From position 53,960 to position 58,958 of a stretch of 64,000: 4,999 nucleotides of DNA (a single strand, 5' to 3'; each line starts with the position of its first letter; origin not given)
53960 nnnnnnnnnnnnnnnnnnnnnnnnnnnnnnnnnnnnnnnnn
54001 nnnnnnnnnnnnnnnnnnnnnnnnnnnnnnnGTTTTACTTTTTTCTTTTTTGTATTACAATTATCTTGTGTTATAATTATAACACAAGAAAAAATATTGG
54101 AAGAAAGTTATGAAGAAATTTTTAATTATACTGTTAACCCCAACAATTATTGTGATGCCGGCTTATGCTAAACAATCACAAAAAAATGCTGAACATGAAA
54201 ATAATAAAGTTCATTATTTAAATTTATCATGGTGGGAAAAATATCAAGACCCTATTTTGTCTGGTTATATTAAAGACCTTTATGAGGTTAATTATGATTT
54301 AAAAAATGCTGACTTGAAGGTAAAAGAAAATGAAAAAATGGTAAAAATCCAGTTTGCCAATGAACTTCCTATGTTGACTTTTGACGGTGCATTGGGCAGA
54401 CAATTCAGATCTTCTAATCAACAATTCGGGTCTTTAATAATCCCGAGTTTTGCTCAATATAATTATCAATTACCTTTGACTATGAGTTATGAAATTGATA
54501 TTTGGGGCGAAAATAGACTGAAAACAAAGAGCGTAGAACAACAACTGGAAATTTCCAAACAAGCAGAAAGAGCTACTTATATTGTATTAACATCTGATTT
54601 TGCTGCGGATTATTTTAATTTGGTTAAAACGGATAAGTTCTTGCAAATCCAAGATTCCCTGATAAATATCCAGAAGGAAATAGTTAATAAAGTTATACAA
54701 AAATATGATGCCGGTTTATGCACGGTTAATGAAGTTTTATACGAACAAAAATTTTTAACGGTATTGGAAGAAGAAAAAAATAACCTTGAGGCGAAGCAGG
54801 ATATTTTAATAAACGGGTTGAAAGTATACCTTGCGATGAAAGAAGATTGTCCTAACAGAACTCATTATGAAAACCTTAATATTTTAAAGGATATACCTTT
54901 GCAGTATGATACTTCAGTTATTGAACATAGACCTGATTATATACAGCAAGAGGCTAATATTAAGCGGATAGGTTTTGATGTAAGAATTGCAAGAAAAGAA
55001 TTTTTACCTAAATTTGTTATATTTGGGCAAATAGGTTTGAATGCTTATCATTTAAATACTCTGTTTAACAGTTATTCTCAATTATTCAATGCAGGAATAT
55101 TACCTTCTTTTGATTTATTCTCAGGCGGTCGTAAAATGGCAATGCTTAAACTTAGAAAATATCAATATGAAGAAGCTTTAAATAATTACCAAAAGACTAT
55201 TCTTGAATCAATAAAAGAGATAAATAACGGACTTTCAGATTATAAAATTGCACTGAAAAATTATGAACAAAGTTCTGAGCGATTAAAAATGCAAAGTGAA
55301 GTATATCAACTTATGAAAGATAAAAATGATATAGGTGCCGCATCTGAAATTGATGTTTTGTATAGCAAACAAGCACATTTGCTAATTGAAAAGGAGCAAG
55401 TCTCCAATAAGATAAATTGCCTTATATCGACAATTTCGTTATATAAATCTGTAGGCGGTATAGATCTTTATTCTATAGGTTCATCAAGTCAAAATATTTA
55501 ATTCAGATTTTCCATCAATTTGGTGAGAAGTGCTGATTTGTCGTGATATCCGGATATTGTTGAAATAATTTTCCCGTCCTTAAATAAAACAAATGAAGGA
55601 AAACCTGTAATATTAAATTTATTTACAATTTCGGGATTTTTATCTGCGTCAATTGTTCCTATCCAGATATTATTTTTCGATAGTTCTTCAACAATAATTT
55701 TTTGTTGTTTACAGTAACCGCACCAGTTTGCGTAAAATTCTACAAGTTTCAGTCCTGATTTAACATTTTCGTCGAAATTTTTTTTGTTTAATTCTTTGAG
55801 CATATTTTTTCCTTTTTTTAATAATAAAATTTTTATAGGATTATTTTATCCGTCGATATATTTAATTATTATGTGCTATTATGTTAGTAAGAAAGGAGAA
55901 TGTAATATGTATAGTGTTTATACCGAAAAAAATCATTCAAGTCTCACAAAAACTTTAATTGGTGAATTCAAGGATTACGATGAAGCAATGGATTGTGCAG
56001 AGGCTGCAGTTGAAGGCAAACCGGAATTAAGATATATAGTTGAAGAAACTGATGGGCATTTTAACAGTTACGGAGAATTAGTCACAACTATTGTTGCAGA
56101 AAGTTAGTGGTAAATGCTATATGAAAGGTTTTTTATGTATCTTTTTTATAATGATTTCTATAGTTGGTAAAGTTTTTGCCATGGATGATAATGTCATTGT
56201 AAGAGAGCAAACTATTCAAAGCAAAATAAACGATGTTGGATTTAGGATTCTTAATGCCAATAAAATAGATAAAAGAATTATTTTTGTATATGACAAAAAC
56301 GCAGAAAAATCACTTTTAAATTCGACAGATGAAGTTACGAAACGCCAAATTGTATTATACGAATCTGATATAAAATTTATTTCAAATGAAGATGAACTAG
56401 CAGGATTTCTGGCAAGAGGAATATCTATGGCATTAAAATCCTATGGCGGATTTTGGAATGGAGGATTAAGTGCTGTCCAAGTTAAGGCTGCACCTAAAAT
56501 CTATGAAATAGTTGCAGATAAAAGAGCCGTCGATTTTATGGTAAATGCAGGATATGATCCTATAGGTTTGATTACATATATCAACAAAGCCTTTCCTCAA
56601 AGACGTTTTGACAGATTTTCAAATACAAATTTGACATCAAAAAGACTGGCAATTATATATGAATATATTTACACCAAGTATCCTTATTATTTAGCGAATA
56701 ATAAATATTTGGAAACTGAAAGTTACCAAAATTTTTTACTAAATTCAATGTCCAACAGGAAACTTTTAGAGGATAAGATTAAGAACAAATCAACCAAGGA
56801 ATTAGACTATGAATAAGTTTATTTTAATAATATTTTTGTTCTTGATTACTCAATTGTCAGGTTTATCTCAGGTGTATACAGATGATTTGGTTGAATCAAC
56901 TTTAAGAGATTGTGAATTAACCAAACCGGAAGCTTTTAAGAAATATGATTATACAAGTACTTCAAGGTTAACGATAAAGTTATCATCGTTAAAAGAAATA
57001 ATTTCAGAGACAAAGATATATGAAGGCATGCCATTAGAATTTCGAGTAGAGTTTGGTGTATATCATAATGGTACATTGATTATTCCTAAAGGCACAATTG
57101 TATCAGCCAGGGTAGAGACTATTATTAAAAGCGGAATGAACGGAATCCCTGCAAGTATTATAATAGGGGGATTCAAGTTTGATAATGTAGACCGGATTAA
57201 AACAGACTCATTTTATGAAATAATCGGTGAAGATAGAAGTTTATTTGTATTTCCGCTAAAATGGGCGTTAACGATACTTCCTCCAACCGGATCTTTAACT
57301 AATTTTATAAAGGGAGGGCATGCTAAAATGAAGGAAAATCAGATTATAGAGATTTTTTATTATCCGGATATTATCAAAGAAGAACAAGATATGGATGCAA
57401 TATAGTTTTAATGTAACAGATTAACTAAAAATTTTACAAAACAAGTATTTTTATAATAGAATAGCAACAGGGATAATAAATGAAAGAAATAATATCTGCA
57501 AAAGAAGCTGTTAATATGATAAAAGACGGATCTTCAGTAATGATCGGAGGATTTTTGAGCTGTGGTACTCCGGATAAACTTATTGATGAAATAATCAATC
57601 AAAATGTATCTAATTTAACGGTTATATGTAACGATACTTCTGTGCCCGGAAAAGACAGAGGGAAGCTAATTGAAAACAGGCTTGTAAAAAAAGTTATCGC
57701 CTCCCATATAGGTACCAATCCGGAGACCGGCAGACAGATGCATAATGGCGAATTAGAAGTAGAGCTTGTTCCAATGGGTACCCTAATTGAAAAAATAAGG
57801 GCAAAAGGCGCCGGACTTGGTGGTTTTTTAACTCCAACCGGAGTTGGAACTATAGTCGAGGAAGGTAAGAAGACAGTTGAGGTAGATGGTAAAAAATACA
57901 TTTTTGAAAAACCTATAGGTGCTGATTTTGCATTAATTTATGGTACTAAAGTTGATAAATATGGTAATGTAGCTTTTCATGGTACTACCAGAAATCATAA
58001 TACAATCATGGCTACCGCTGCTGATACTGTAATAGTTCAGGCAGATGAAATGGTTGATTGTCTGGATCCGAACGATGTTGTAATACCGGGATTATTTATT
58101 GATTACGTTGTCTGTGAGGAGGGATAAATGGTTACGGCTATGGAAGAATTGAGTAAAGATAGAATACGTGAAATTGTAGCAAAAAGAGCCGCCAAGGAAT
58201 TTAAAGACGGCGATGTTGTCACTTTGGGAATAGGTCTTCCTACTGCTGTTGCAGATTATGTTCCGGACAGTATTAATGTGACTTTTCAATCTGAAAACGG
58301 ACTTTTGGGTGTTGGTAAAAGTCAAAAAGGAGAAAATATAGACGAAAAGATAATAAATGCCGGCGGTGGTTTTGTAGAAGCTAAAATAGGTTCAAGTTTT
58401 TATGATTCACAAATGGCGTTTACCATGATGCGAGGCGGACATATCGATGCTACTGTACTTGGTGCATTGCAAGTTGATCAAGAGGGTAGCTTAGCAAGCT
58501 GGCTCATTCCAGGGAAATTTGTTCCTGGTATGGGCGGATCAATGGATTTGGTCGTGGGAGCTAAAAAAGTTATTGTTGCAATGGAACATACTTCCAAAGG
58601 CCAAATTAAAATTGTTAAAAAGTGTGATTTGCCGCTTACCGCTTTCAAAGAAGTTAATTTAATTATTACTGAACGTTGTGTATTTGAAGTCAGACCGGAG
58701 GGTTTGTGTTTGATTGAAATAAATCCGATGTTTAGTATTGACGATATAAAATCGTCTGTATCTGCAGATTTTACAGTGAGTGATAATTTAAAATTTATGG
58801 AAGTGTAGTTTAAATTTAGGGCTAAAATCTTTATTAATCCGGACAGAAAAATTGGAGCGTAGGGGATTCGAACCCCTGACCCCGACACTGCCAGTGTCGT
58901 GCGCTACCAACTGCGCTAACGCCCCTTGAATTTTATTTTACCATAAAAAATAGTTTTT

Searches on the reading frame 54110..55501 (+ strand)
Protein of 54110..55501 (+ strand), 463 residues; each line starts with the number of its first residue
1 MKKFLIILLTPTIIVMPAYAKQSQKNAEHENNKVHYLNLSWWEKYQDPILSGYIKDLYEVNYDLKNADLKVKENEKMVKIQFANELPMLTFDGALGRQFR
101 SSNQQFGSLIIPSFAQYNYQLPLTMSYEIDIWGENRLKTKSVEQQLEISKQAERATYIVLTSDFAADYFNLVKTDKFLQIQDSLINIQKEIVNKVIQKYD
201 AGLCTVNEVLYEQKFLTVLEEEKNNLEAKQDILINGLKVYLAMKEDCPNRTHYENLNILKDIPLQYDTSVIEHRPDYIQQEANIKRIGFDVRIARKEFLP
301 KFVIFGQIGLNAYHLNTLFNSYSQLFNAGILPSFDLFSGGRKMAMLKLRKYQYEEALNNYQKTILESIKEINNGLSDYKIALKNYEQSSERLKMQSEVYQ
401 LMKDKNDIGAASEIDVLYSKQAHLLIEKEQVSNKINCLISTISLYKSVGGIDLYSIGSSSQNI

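Call 11: search_protein_families(library=pfam, proteins=[window:54110-55501:+], max_evalue=0.001)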
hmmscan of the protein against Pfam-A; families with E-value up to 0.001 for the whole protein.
window:54110-55501:+ (463 aa): 1 family
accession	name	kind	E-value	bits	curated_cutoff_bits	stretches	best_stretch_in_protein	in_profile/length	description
PF02321.23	OEP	-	3e-28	99.3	22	2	269-446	7-184/187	Outer membrane efflux protein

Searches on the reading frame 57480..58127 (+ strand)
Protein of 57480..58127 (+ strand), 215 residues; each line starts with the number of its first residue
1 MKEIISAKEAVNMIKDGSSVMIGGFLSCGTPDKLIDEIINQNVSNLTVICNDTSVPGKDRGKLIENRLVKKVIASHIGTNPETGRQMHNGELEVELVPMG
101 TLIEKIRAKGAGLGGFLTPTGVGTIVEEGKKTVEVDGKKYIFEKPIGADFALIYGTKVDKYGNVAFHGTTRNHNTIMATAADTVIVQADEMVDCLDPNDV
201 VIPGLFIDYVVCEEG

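Call 11: search_protein_families(library=pfam, proteins=[window:57480-58127:+], max_evalue=0.001)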
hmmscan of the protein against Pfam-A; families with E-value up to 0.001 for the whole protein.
window:57480-58127:+ (215 aa): 2 families
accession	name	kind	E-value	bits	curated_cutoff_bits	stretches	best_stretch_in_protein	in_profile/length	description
PF01144.29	CoA_trans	-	4.7e-61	206.4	23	1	6-212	3-216/217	Coenzyme A transferase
PF02550.21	AcetylCoA_hydro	-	1.4e-05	25.7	24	0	2-45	7-49/198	Acetyl-CoA hydrolase/transferase N-terminal domain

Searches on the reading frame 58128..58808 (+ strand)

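Call 11: search_protein_families(library=pfam, proteins=[window:58128-58808:+], max_evalue=0.001)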
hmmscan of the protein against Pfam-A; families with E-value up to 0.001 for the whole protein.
window:58128-58808:+ (226 aa): 2 families
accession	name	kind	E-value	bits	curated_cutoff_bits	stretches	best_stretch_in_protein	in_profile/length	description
PF01144.29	CoA_trans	-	3.3e-38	131.7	23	1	15-208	2-215/217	Coenzyme A transferase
PF13336.12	AcetylCoA_hyd_C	-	0.00013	22.4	23.7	1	110-188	38-126/154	Acetyl-CoA hydrolase/transferase C-terminal domain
